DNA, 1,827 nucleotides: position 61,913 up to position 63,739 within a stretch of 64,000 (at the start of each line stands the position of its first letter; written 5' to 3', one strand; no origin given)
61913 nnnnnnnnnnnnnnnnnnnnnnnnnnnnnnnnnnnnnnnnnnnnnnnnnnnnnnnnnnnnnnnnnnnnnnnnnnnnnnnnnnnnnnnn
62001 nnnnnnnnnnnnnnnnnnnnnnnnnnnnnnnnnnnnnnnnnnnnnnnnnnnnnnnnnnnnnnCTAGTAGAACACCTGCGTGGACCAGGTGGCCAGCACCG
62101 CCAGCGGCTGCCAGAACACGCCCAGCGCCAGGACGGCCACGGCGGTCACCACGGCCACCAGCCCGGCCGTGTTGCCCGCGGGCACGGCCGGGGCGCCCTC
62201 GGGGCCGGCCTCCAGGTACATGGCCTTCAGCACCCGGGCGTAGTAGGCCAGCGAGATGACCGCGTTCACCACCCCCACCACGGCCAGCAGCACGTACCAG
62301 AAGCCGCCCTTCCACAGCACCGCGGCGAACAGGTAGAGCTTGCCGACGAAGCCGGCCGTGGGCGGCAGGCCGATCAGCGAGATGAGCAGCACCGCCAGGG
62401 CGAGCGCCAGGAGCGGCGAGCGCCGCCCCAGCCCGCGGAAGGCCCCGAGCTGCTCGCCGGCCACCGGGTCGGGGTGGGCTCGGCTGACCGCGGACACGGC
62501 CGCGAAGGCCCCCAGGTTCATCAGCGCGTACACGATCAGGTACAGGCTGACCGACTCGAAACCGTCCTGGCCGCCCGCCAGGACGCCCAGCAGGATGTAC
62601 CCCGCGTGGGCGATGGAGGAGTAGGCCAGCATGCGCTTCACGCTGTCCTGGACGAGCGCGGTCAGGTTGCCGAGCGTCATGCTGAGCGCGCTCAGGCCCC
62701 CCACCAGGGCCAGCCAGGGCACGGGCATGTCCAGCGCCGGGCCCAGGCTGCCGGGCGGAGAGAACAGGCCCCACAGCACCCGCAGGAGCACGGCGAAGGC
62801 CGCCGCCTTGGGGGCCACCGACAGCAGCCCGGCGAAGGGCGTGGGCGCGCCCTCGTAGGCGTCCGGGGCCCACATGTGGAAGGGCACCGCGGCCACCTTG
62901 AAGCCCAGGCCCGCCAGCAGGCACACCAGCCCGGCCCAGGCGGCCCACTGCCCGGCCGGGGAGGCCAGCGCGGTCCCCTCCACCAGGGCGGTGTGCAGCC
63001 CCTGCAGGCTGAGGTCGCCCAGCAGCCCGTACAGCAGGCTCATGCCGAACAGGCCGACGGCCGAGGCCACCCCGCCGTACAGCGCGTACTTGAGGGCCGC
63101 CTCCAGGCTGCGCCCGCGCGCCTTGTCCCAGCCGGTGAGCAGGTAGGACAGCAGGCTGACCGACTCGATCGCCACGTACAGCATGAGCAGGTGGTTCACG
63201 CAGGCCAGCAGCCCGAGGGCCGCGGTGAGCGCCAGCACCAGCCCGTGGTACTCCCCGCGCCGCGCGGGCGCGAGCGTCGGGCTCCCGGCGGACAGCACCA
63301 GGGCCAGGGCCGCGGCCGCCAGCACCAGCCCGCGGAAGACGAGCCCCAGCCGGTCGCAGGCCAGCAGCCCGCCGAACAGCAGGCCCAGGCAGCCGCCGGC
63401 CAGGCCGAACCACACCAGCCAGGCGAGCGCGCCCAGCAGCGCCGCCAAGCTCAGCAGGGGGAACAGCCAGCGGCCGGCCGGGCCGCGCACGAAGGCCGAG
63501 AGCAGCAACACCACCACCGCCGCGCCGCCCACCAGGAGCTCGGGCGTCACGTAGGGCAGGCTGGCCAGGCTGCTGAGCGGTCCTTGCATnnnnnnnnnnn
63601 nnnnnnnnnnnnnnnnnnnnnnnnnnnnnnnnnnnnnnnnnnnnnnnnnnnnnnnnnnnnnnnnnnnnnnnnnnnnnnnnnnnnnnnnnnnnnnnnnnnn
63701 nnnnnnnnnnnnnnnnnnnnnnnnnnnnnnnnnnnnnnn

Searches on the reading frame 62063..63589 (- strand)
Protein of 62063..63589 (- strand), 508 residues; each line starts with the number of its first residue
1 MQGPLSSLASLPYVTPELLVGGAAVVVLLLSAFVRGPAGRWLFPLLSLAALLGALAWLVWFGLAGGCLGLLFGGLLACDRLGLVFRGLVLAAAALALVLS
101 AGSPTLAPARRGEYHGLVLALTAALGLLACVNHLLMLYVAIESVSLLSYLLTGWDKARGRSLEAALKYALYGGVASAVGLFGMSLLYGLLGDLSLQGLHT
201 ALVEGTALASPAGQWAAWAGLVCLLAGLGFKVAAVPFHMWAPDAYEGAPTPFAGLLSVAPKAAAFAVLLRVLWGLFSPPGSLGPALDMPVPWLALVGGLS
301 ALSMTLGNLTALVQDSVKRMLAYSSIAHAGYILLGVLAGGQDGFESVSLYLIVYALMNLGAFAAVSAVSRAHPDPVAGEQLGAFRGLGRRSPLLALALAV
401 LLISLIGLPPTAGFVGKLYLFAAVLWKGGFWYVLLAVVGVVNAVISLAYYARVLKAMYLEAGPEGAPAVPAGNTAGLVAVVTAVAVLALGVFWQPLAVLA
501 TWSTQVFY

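Call 38: find_encoding_contigs(protein=window:62063-63589:-, flank=10000, max_places=2)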
Protein window:62063-63589:- (508 aa): 14 contigs read that carry it; 2 places shown.
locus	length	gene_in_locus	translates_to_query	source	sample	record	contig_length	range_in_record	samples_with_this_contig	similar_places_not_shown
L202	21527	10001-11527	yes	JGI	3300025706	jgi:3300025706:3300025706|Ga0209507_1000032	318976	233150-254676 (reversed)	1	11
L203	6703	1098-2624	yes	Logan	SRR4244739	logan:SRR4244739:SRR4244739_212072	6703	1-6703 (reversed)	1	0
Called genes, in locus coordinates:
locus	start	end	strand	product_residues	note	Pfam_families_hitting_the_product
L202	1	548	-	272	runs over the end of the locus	-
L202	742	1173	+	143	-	PF00507:Oxidored_q4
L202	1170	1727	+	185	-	PF01058:Oxidored_q6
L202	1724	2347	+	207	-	PF00329:Complex1_30kDa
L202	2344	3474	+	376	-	PF00346:Complex1_49kDa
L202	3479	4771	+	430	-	PF00146:NADHdh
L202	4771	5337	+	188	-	PF13183:Fer4_8 (faint), PF13534:Fer4_17 (faint), PF25160:LdpA_Fe-S-bd (faint), PF14697:Fer4_21 (weak), PF13237:Fer4_10, PF12838:Fer4_7, PF13187:Fer4_9, PF00037:Fer4, +3 more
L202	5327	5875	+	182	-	PF00499:Oxidored_q3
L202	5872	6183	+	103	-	PF00420:Oxidored_q2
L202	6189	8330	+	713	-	PF00662:Proton_antipo_N, PF00361:Proton_antipo_M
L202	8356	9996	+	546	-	PF00361:Proton_antipo_M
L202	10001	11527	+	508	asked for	PF00361:Proton_antipo_M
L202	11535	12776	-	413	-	PF01411:tRNA-synt_2c (weak), PF07973:tRNA_SAD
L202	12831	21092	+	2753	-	PF22148:Fervidolysin_NPro-like, PF00082:Peptidase_S8, PF00526:Dicty_CTDC (weak)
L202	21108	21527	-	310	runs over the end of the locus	PF02698:DUF218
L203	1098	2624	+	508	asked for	PF00361:Proton_antipo_M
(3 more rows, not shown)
